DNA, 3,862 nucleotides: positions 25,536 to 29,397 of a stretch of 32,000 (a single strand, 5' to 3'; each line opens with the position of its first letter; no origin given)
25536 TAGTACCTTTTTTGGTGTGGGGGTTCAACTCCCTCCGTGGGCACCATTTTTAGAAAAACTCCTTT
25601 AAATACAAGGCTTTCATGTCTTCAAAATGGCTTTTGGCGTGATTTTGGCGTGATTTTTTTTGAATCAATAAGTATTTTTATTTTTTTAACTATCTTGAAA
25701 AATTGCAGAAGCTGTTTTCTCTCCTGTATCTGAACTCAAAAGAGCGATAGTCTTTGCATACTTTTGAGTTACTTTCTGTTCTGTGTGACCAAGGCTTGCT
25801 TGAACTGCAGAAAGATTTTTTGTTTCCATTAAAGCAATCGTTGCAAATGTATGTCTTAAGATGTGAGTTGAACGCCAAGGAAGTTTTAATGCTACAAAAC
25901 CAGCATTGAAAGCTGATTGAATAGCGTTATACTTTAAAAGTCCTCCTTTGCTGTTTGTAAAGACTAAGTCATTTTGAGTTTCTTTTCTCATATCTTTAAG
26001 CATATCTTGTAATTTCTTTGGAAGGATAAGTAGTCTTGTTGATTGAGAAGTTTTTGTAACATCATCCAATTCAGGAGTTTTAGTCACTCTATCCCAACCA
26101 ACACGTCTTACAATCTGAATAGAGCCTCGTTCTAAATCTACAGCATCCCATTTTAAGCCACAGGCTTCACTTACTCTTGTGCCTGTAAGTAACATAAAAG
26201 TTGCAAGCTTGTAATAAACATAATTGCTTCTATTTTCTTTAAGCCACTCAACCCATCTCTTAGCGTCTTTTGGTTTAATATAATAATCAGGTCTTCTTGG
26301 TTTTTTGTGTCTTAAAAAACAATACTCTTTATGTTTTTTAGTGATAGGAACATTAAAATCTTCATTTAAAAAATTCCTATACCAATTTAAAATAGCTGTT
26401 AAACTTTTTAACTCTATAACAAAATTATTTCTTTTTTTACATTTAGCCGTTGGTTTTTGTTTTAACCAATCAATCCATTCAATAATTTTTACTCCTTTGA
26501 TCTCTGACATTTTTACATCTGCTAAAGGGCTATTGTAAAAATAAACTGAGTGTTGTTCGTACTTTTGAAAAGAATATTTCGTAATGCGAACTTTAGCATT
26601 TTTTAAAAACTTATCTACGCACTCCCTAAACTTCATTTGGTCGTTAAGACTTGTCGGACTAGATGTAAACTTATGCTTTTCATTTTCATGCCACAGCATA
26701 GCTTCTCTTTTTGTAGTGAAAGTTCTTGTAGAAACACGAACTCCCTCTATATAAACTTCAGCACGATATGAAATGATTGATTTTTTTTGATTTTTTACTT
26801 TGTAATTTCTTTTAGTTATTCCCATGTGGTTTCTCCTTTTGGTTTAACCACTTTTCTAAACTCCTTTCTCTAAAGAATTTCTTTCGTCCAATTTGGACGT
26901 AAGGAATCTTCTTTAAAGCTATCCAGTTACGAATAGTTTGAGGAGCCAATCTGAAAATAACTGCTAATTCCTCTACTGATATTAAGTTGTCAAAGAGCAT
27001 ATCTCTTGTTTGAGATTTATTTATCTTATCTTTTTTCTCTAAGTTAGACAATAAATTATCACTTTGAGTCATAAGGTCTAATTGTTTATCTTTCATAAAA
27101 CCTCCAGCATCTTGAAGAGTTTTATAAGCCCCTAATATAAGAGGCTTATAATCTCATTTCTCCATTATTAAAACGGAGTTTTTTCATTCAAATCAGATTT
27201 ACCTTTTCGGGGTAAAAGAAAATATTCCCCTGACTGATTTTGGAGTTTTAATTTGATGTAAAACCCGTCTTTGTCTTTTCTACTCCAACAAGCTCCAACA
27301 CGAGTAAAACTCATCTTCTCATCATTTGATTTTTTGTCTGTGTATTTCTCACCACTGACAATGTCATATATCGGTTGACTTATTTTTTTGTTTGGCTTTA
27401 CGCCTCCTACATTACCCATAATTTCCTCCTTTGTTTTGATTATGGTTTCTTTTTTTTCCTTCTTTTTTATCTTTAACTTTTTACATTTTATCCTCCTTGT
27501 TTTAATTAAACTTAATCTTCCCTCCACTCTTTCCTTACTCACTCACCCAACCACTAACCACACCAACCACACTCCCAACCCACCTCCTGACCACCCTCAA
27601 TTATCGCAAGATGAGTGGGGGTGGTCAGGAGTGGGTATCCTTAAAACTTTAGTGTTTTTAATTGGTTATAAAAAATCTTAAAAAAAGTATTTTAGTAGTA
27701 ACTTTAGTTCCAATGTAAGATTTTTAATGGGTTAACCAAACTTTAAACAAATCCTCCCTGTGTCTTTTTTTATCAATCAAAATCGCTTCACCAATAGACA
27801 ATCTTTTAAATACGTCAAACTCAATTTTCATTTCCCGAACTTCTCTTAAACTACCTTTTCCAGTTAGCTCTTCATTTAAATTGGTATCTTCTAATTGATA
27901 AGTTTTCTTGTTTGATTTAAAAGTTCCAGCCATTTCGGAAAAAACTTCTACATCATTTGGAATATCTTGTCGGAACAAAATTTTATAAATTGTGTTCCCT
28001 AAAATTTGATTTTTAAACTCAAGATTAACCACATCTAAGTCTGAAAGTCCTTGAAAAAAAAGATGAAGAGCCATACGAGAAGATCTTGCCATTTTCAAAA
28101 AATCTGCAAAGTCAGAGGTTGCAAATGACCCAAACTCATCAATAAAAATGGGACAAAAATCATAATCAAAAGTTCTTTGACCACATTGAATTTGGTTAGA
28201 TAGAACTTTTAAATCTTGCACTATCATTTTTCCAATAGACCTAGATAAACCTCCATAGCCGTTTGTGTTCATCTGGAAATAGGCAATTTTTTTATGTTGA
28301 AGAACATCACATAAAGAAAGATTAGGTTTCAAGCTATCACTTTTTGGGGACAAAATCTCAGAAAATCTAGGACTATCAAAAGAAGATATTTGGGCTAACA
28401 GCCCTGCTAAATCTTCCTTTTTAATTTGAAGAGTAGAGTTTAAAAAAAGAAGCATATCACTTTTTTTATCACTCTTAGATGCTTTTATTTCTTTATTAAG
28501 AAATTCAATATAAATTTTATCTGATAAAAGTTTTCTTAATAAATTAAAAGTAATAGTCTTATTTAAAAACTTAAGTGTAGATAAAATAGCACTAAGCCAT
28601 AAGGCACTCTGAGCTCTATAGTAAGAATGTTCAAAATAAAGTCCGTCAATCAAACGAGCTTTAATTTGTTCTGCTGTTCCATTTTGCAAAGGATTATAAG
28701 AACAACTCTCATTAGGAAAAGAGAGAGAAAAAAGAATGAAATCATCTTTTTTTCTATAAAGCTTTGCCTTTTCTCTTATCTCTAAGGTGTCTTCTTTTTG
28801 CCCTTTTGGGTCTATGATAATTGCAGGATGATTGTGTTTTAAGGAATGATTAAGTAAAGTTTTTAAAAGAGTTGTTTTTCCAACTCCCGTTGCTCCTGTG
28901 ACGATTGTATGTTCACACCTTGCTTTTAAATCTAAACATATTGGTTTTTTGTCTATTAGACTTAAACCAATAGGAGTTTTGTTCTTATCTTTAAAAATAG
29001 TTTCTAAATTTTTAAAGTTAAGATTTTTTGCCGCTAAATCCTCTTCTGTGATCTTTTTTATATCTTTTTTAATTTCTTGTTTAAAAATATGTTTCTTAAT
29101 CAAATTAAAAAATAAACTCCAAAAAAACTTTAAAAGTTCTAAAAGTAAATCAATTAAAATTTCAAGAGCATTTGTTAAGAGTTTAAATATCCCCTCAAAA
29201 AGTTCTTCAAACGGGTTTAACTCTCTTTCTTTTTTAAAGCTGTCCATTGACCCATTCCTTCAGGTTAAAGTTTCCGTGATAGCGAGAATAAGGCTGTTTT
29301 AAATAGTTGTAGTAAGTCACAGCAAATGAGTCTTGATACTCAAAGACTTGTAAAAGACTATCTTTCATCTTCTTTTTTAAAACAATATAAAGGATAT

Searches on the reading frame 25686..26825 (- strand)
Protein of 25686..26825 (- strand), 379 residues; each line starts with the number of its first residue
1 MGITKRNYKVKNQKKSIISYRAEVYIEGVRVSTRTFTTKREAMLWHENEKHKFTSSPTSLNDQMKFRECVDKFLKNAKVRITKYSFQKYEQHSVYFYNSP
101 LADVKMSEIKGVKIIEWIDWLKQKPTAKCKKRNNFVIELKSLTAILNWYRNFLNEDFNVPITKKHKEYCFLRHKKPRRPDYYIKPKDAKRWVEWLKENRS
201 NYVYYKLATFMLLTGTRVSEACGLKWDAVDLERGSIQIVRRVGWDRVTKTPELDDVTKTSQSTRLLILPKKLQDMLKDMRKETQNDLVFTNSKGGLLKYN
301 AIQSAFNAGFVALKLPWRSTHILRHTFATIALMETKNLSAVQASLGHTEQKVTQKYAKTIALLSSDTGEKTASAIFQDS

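Call 13: search_protein_families(library=pfam, proteins=[window:25686-26825:-], max_evalue=0.001)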
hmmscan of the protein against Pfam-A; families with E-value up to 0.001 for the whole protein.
window:25686-26825:- (379 aa): 1 family
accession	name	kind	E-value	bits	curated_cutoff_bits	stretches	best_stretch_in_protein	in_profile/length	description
PF00589.27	Phage_integrase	-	1e-22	81.2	27.1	1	183-358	3-167/172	Phage integrase family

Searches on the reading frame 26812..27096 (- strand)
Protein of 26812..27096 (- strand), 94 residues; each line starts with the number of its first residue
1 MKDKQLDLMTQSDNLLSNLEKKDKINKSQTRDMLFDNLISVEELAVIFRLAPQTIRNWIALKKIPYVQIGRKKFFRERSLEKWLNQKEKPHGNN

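Call 14: search_protein_families(library=pfam, proteins=[window:26812-27096:-], max_evalue=0.001)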
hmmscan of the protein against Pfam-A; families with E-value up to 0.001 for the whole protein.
window:26812-27096:- (94 aa): 1 family
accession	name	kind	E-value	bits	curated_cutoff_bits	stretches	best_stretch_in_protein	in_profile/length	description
PF12728.13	HTH_17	-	3.6e-12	46.8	27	1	39-87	2-50/51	Helix-turn-helix domain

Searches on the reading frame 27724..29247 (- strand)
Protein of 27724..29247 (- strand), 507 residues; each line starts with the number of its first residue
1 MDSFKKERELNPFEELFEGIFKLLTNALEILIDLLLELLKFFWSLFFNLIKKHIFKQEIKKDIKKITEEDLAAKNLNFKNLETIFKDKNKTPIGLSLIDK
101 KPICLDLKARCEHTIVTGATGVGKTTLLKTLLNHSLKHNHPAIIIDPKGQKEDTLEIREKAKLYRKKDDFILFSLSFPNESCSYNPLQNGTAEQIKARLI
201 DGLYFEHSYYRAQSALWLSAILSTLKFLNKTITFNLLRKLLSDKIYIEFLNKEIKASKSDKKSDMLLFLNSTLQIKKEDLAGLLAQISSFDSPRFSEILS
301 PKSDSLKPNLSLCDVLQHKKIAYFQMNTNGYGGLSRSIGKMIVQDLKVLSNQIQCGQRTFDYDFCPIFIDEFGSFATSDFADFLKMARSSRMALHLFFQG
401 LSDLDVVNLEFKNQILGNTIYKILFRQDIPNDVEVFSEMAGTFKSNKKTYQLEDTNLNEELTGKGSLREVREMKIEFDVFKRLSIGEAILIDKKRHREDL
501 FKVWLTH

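Call 14: search_protein_families(library=pfam, proteins=[window:27724-29247:-], max_evalue=0.001)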
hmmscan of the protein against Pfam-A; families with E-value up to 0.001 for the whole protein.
window:27724-29247:- (507 aa): 10 families
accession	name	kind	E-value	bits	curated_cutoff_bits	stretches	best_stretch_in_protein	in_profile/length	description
PF01935.23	DUF87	-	1.9e-09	38.4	23.2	1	101-271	12-175/220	Helicase HerA, central domain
PF12696.13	TraG-D_C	-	8.1e-09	35.9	22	1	367-456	4-95/126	TraM recognition site of TraD and TraG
PF10412.15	TrwB_AAD_bind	-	6.3e-07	29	20.5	1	108-150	12-54/387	Type IV secretion-system coupling protein DNA-binding domain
PF13401.12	AAA_22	-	2e-05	25.4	27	1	111-155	5-48/130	AAA domain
PF01580.24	FtsK_SpoIIIE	-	2.5e-05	24.3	24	1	99-142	27-70/221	FtsK/SpoIIIE family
PF02492.25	cobW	-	7.5e-05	22.8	20.7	1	114-159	3-49/180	CobW/HypB/UreG, nucleotide-binding domain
PF12846.13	AAA_10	-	0.00014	21.5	27.5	1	109-174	19-81/362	AAA-like domain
PF13191.12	AAA_16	-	0.00047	21.1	32.6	0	110-138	23-51/167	AAA ATPase domain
PF00437.27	T2SSE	-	0.00055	19.1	24.9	1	110-140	141-171/370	Type II/IV secretion system protein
PF01443.25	Viral_helicase1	-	0.00091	19.5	21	0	114-154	1-41/228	Viral superfamily 1 RNA helicase core domain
